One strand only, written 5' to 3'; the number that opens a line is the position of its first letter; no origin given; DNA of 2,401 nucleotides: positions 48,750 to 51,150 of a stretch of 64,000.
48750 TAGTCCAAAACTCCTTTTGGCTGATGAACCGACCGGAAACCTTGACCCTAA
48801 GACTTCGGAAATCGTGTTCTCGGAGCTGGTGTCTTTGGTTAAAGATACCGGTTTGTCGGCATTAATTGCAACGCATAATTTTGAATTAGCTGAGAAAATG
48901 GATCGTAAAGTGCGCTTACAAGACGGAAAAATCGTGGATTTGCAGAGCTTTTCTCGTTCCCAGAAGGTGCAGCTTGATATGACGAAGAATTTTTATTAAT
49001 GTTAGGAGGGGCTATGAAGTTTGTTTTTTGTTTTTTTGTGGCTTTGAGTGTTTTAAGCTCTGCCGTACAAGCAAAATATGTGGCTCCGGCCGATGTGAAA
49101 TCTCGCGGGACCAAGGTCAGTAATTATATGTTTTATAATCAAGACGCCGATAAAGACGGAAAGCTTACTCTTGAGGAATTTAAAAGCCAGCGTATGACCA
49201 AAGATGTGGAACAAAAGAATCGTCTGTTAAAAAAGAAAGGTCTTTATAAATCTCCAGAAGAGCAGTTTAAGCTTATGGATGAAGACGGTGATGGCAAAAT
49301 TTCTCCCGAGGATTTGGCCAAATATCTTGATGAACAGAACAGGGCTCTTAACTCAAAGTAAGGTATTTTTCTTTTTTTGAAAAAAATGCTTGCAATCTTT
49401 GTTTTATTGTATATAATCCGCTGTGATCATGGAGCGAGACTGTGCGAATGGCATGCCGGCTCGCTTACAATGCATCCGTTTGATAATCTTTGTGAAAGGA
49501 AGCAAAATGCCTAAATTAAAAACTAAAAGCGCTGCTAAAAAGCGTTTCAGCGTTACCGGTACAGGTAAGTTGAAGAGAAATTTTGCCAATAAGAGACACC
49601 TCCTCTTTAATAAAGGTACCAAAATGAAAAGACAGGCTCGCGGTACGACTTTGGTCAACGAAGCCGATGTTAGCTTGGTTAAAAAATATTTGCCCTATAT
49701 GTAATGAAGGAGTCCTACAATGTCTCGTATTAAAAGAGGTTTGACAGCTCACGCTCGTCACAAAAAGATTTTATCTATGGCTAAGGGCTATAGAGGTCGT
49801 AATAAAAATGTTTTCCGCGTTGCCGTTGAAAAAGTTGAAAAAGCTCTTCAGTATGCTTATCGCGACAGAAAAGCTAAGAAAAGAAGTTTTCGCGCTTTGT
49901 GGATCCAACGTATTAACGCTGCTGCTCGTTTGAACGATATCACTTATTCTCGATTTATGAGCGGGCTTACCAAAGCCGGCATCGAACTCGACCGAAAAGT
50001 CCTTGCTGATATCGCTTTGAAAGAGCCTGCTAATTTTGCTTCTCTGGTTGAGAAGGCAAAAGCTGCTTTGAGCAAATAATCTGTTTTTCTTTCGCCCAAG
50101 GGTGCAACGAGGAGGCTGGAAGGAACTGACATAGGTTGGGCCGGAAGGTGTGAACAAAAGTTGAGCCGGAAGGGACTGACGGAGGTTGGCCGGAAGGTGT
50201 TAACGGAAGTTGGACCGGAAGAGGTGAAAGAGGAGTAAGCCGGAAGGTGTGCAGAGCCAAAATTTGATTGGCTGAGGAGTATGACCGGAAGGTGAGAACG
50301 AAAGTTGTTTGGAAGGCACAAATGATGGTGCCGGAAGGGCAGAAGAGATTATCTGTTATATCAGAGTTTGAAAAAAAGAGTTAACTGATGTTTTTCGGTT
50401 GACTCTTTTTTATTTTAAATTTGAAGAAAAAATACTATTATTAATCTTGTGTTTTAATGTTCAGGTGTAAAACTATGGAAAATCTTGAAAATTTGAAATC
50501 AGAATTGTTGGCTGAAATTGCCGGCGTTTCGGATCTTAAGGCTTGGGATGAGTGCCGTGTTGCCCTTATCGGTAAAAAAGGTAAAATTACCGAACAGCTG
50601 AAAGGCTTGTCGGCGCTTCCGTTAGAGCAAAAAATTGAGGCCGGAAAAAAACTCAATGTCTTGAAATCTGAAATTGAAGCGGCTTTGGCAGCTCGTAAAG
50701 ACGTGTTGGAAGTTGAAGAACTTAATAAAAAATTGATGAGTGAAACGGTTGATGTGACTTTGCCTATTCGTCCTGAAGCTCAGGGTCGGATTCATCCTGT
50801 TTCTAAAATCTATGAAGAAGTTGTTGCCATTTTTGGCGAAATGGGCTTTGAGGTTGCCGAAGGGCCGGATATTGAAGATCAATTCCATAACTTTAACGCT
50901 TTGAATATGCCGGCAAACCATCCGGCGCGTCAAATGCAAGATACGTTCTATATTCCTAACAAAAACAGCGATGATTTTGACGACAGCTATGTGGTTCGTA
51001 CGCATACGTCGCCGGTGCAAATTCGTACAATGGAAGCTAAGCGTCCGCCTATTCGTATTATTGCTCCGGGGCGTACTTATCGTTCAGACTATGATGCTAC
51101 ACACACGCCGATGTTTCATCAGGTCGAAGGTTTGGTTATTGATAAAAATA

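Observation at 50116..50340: ~25-nt-periodic array of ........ (SD-like, GGA-containing) motifs between rplT and its terminator: candidate protein- or ribosome-titrating RNA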

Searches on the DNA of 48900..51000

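Call 4: search_rna_families(source=window, start=48900, end=51000, threshold=evalue, max_evalue=10, show_alignments=3)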
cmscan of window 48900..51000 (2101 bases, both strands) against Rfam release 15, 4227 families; matches with E-value up to 10: 5.
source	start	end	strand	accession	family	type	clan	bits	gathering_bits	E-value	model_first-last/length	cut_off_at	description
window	49319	49369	+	RF00604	SNORD88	Gene; snRNA; snoRNA; CD-box;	CL00071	16.8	46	3.1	1-91/91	no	Small nucleolar RNA SNORD88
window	50364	50421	+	RF00885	MIR821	Gene; miRNA;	-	16.8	249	3.6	1-275/275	no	MIR821 microRNA precursor family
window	49131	49261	-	RF01488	rli49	Gene; sRNA;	-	16.3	40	7.9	1-163/163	no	Listeria sRNA rli49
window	50367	50419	+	RF04128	MIR8562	Gene; miRNA;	-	15.9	211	7.5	1-242/242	no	MIR8562 microRNA precursor family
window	50370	50426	-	RF02377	SurA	Gene; sRNA;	-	10.8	100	7.6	1-279/279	no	SurA sRNA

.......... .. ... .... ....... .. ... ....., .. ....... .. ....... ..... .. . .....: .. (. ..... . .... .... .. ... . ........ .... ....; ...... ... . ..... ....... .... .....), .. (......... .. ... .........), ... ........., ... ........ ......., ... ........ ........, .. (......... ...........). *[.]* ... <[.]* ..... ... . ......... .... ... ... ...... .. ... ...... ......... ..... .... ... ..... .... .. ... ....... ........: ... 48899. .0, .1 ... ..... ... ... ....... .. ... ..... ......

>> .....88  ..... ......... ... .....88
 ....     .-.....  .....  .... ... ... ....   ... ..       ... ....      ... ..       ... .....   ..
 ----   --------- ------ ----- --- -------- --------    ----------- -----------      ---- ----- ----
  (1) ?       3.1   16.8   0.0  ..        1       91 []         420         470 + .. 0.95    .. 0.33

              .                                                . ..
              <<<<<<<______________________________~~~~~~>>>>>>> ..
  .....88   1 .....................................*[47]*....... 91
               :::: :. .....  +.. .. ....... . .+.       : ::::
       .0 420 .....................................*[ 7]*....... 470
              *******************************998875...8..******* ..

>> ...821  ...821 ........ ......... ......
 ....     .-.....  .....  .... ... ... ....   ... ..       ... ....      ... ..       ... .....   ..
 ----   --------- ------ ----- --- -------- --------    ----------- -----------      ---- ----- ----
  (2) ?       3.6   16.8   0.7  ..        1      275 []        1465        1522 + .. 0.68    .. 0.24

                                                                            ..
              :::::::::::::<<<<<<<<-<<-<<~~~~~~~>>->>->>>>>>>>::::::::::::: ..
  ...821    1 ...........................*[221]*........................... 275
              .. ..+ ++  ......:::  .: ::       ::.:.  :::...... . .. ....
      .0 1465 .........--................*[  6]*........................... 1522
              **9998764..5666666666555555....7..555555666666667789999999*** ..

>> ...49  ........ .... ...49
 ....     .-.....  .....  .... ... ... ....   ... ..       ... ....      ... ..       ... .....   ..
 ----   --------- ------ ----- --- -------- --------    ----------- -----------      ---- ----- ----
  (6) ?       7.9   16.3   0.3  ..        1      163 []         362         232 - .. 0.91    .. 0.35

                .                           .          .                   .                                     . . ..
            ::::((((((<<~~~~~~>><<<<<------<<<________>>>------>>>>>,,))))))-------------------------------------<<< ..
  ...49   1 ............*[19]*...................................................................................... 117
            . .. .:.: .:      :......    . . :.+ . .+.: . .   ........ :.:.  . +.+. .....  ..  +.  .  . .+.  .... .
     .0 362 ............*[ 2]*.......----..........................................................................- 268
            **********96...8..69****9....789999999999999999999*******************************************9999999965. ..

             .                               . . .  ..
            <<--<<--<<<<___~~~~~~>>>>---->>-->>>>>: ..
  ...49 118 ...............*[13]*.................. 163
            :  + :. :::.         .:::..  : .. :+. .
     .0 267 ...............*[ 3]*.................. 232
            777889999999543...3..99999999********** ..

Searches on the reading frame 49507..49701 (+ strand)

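Call 47: search_protein_families(library=pfam, proteins=[window:49507-49701:+])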
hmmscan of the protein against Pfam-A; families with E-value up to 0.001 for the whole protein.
window:49507-49701:+ (65 aa): 1 family
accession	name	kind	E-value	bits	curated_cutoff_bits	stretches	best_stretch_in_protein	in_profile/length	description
PF01632.24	Ribosomal_L35p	-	3.3e-23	82.3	28.9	1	2-62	1-61/61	Ribosomal protein L35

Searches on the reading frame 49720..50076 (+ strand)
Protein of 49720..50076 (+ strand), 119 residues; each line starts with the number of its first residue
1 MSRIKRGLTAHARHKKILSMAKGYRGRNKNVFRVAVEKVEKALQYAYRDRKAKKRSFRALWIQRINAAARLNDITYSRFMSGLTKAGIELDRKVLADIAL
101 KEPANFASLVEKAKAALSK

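Call 38: find_encoding_contigs(protein=window:49720-50076:+, flank=1200, max_places=10)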
Protein window:49720-50076:+ (119 aa): 20 contigs read that carry it; 10 places shown.
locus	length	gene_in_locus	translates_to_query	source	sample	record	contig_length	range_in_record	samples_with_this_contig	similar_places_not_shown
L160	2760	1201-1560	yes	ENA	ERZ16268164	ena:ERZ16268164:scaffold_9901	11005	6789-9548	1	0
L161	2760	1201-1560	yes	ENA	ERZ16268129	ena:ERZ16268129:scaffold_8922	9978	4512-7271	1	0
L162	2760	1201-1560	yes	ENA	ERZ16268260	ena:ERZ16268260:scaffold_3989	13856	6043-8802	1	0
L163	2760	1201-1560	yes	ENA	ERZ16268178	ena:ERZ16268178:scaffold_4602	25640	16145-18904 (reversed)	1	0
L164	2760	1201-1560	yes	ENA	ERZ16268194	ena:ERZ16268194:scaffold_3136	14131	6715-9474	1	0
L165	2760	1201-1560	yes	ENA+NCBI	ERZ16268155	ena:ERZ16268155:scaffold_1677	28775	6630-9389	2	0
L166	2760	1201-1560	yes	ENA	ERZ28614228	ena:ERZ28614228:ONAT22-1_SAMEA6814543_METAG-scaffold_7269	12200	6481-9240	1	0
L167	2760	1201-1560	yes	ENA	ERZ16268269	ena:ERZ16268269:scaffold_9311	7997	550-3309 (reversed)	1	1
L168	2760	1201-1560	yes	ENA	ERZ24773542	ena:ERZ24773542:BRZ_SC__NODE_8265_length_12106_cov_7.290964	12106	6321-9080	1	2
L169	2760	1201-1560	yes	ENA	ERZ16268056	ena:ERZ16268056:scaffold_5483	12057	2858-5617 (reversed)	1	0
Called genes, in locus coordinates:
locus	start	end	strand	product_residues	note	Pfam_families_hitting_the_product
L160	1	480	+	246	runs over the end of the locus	PF00005:ABC_tran, PF13304:AAA_21 (faint)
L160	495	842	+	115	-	PF13499:EF-hand_7 (faint), PF23564:EF-hand_FSTL1 (faint), PF13833:EF-hand_8 (faint), PF00036:EF-hand_1 (faint), PF13202:EF-hand_5 (faint), PF13405:EF-hand_6 (faint)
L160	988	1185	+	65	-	PF01632:Ribosomal_L35p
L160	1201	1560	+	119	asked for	PF00453:Ribosomal_L20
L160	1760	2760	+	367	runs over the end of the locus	PF02912:Phe_tRNA-synt_N, PF01409:tRNA-synt_2d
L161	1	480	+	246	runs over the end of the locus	PF00005:ABC_tran, PF13304:AAA_21 (faint)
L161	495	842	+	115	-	PF23564:EF-hand_FSTL1 (faint), PF13499:EF-hand_7 (faint), PF13833:EF-hand_8 (faint), PF00036:EF-hand_1 (faint), PF13202:EF-hand_5 (faint), PF13405:EF-hand_6 (faint)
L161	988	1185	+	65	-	PF01632:Ribosomal_L35p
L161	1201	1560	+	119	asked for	PF00453:Ribosomal_L20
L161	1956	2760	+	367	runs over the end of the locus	PF02912:Phe_tRNA-synt_N, PF01409:tRNA-synt_2d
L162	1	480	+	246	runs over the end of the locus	PF00005:ABC_tran, PF13304:AAA_21 (faint)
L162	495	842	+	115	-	PF13499:EF-hand_7 (faint), PF23564:EF-hand_FSTL1 (faint), PF13833:EF-hand_8 (faint), PF00036:EF-hand_1 (faint), PF13202:EF-hand_5 (faint), PF13405:EF-hand_6 (faint)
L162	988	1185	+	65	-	PF01632:Ribosomal_L35p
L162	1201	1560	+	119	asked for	PF00453:Ribosomal_L20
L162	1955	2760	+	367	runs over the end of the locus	PF02912:Phe_tRNA-synt_N, PF01409:tRNA-synt_2d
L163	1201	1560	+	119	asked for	PF00453:Ribosomal_L20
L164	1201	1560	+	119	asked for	PF00453:Ribosomal_L20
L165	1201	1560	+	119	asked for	PF00453:Ribosomal_L20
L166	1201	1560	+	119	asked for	PF00453:Ribosomal_L20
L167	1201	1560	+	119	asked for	PF00453:Ribosomal_L20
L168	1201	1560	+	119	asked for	PF00453:Ribosomal_L20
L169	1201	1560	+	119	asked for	PF00453:Ribosomal_L20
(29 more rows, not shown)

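Call 47: search_protein_families(library=pfam, proteins=[window:49720-50076:+])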
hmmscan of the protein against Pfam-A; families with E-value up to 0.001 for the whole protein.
window:49720-50076:+ (119 aa): 1 family
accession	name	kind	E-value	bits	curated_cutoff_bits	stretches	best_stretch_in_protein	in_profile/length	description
PF00453.23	Ribosomal_L20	-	3.7e-47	159.3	30.8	1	3-109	1-107/107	Ribosomal protein L20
